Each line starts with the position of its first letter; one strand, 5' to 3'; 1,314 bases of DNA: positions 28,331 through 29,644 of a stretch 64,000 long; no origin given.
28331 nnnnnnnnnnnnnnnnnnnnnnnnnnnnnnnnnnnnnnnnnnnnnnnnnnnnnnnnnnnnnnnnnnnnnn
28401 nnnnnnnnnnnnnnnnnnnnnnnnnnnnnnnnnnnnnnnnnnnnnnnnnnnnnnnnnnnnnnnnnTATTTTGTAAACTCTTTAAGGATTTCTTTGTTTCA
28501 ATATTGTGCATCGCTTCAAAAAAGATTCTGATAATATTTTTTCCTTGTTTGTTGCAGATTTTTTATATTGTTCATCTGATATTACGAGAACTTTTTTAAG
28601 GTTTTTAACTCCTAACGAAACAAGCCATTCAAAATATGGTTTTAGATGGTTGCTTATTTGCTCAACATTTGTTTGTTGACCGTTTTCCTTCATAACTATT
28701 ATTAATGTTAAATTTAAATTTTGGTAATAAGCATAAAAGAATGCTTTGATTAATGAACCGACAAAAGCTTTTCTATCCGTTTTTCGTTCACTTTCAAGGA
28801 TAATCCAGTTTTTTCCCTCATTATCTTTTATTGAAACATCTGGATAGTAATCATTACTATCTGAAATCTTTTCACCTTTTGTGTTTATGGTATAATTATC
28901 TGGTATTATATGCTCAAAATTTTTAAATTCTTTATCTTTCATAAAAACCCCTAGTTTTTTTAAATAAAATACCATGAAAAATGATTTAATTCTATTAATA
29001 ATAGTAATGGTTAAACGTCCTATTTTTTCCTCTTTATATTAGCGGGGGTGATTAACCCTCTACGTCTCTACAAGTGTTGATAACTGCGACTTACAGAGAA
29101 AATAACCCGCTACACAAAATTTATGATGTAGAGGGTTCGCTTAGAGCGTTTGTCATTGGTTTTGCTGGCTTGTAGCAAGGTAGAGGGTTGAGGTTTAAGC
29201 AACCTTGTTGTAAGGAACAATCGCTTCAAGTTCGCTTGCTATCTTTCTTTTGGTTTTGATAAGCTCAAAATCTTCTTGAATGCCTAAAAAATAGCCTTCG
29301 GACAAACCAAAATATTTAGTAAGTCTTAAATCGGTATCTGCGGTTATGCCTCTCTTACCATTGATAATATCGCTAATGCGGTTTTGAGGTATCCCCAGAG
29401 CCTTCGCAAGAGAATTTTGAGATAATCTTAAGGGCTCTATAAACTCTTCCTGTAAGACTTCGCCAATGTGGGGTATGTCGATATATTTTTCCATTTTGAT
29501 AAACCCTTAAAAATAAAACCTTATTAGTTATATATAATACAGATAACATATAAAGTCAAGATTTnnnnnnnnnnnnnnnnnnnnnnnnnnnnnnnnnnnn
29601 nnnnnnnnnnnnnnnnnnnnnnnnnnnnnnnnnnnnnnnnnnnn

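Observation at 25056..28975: Three-gene co-directional cassette of large unknown proteins at the inner element's left end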

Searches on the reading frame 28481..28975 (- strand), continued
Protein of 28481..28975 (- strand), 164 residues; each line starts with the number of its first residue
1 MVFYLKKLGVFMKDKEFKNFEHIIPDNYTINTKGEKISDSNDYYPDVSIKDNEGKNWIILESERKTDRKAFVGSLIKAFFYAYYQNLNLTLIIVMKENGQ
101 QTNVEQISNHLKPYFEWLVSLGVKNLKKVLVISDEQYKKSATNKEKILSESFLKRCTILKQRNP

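Call 72: find_encoding_contigs(protein=window:28481-28975:-, flank=5000, max_places=4)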
Protein window:28481-28975:- (164 aa): 1 contig read that carries it; 1 place shown.
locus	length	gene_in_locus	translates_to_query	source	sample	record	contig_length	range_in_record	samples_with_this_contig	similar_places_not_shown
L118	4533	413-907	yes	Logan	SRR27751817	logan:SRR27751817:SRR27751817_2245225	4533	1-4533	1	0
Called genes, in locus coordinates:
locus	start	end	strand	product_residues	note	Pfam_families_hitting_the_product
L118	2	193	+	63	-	?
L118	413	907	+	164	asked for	-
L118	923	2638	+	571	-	-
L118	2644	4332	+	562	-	-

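Call 73: search_protein_families(library=ncbifam, proteins=[L086:4668-5672:-, L096:1639-2643:-, L001:3809-4630:+, L089:2594-3670:+], max_evalue=0.00001)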
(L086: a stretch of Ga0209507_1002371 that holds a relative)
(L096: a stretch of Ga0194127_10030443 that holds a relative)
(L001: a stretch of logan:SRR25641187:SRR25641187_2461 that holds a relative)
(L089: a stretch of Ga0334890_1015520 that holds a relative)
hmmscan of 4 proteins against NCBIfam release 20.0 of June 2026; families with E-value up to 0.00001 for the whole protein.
L086:4668-5672:- (334 aa): 11 families
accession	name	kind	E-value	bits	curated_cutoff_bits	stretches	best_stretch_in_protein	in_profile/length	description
TIGR02249.1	integrase_gron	subfamily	7.5e-137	455.9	265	1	10-321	2-313/315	integron integrase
NF011946.0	PRK15417.1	equivalog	3.1e-125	417.8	435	1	9-323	16-330/337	integron integrase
NF040815.2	recomb_XerA_Arch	equivalog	7.4e-49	166.7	220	2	18-186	8-173/263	site-specific tyrosine recombinase/integron integrase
TIGR02224.1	recomb_XerC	equivalog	4.4e-43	147.7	335.15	2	246-309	215-278/295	tyrosine recombinase XerC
NF001399.0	PRK00283.1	subfamily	1.5e-42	145.9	279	1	26-311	26-286/300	tyrosine recombinase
TIGR02225.1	recomb_XerD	equivalog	3.2e-42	144.9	329.6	2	243-310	209-276/290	site-specific tyrosine recombinase XerD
NF002331.0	PRK01287.1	subfamily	2.6e-29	102.3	371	2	247-309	250-313/365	site-specific tyrosine recombinase XerC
NF003462.0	PRK05084.1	equivalog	1.2e-15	57.1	267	1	248-314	286-350/360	tyrosine recombinase XerS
NF007371.0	PRK09871.1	subfamily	7e-09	35.5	222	0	247-308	113-174/198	tyrosine-type DNA invertase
NF007370.0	PRK09870.1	subfamily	1e-08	35.1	221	0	248-307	119-178/200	tyrosine-type DNA invertase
NF040693.1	recomb_GmtY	equivalog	6.1e-07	29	340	0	238-308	362-432/441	gamma-mobile-trio recombinase GmtY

L096:1639-2643:- (334 aa): 10 families
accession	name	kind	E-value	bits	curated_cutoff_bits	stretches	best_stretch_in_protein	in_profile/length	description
TIGR02249.1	integrase_gron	subfamily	1.8e-142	474.3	265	1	17-331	1-315/315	integron integrase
NF011946.0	PRK15417.1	equivalog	1e-129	432.6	435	1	16-332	15-331/337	integron integrase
NF040815.2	recomb_XerA_Arch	equivalog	4e-49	167.5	220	2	22-194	4-173/263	site-specific tyrosine recombinase/integron integrase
TIGR02224.1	recomb_XerC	equivalog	1.2e-42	146.3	335.15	2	253-316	214-277/295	tyrosine recombinase XerC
TIGR02225.1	recomb_XerD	equivalog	4.3e-42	144.4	329.6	2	251-318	209-276/290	site-specific tyrosine recombinase XerD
NF001399.0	PRK00283.1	subfamily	2.7e-40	138.5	279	1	42-318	34-285/300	tyrosine recombinase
NF002331.0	PRK01287.1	subfamily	1.1e-29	103.6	371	2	255-316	250-312/365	site-specific tyrosine recombinase XerC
NF003462.0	PRK05084.1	equivalog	4.3e-17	61.9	267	1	268-319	296-347/360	tyrosine recombinase XerS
NF007371.0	PRK09871.1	subfamily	1.2e-10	41.3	222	1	248-315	106-173/198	tyrosine-type DNA invertase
NF007370.0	PRK09870.1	subfamily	2.5e-08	33.8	221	0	256-315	119-178/200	tyrosine-type DNA invertase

L001:3809-4630:+ (273 aa): 2 families
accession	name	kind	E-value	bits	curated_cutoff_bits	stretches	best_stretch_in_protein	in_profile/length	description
NF042941.1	Retron_TIR_antiphage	equivalog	1.6e-07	30.5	600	1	128-246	336-453/464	TIR domain-containing anti-phage reverse transcriptase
NF058526.1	Thoeris_type3_ThcB4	equivalog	4.1e-06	25.9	220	1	120-211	116-208/375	Thoeris type III anti-phage system protein ThcB4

L089:2594-3670:+ (358 aa): 0 families

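Call 77: search_protein_families(library=pfam, proteins=[L097:1128-2324:+, L097:3327-4805:+, L102:4781-6355:+, L095:2794-4047:+, L116:860-1879:+, L116:3286-4605:+, L108:395-1267:+, L110:8-814:+, L100:155-934:+, L104:8135-9052:+], max_evalue=0.001)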
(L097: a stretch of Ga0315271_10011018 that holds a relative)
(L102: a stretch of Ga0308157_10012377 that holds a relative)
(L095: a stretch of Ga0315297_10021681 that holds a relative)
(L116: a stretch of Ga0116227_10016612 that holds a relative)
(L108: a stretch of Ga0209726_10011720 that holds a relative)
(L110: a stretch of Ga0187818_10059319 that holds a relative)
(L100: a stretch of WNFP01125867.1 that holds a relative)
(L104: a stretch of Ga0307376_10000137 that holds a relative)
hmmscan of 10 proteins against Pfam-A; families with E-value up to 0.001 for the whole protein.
L097:1128-2324:+ (398 aa): 2 families
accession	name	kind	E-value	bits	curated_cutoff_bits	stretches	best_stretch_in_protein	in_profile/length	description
PF08238.18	Sel1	-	2e-89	291.3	30.7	8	98-132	1-35/36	Sel1 repeat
PF23310.1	TPR_27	-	1.6e-08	34.6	27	0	295-323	42-70/110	Plant tetratrico peptide repeats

L097:3327-4805:+ (492 aa): 1 family
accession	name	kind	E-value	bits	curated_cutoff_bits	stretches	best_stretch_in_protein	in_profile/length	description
PF11074.14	DUF2779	-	3.5e-41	140.8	23.3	1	297-420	1-126/126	Domain of unknown function(DUF2779)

L102:4781-6355:+ (524 aa): 0 families

L095:2794-4047:+ (417 aa): 2 families
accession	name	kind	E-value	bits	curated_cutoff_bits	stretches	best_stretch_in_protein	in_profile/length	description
PF13365.12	Trypsin_2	-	2.1e-29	103.6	27.6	1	210-344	1-144/144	Trypsin-like peptidase domain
PF00089.32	Trypsin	-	3.5e-10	40.5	20.6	1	209-347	26-197/220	Trypsin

L116:860-1879:+ (339 aa): 4 families
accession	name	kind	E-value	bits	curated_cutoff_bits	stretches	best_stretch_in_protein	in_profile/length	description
PF00665.32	rve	-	1e-21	77.5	32.6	1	180-276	2-101/102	Integrase core domain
PF13276.12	HTH_21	-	1.9e-15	57.3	28.1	1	100-151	3-54/60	HTH-like domain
PF13683.12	rve_3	-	2.9e-10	40.2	26.5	1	266-331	2-67/67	Integrase core domain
PF13333.12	rve_2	-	5e-10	39.8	22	1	288-337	5-54/56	Integrase core domain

L116:3286-4605:+ (439 aa): 4 families
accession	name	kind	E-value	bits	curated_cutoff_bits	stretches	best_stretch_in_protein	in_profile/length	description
PF23892.1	Ig_CycH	-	3.3e-31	107.7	27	1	328-435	1-108/108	Cytochrome c-type biogenesis protein H Ig-like domain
PF23914.1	TPR_CcmH_CycH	-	7.9e-13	49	42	1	126-253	23-149/158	Cytochrome c-type biogenesis protein H TPR domain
PF13432.12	TPR_16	-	6e-05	23.9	32.7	0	203-254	9-59/65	Tetratricopeptide repeat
PF07719.23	TPR_2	-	0.00083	19.7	27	0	153-180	1-28/34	Tetratricopeptide repeat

L108:395-1267:+ (290 aa): 0 families

L110:8-814:+ (268 aa): 2 families
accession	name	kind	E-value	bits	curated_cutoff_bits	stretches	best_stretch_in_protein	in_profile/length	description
PF01274.28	MS_TIM-barrel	-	9.3e-35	120.2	26.4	1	1-123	97-219/248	Malate synthase, TIM barrel domain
PF20659.2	MS_C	-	2.7e-09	37.9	23.1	1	152-239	2-86/118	Malate synthase, C-terminal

L100:155-934:+ (259 aa): 1 family
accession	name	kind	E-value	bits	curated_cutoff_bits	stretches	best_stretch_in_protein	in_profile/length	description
PF06114.19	Peptidase_M78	-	3.2e-12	46.8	22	1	57-154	34-122/123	IrrE N-terminal-like domain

L104:8135-9052:+ (305 aa): 6 families
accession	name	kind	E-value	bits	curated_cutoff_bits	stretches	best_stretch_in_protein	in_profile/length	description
PF13671.12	AAA_33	-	5.3e-30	105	27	1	152-294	1-143/143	AAA domain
PF14534.12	DUF4440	-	2.7e-10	41.1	25.2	1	23-133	2-107/107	Domain of unknown function (DUF4440)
PF13474.12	SnoaL_3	-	8.9e-09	36.2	22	1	23-134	2-112/121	SnoaL-like domain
PF12680.13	SnoaL_2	-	1.5e-07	32.4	27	1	31-124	6-94/102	SnoaL-like domain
PF13238.12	AAA_18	-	2.7e-05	25.1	29.4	1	154-281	2-123/128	AAA domain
PF13577.12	SnoaL_4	-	4.5e-05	23.9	24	1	20-123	7-110/126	SnoaL-like domain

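Call 78: find_related_loci(query=A6, collection=viral_contigs, flank=5000)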
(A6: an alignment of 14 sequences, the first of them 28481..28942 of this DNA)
Query A6 (153 aa) in viral_contigs; peptide patterns used: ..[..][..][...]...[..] (x = any residue, [..] = any of these).
27 stretches matched a pattern; 1 encode a relative of the query (tblastn E <= 1e-3); 1 distinct loci.
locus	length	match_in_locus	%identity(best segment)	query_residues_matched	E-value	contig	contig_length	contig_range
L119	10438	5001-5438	42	1-148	8e-31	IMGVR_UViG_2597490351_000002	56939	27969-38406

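Call 79: search_dna_similar(query=window:28481-28942:-, collection=plasmids, mode=protein, max_evalue=0.001, max_rows=15)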
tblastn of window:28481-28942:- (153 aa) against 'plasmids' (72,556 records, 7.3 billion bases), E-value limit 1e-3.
No match.

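Call 86: search_protein_families(library=padloc, alignment_id=A5, max_evalue=0.01)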
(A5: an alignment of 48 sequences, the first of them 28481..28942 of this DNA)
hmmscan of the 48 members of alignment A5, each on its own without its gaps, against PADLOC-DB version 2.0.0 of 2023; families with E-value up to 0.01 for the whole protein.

A. member 1, window:28481-28942:- (153 aa): 0 families

B. families by the number of members that match (of 48 scanned): 3 families
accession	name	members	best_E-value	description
PDLC04617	PDC-M38B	1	1.9e-05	-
PDLC00436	ThsB1|ThsB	1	0.0051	TIR-like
PDLC04450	PDC-M14B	1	0.0086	-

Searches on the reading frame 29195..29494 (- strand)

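Call 73: search_protein_families(library=ncbifam, proteins=[window:29195-29494:-], max_evalue=0.00001)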
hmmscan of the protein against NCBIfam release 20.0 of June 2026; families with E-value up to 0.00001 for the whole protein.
window:29195-29494:- (99 aa): 1 family
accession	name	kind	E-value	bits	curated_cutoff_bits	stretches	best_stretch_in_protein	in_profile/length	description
TIGR02607.1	antidote_HigA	equivalog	2.3e-26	91.4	47.7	1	8-83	5-80/81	HigA family addiction module antitoxin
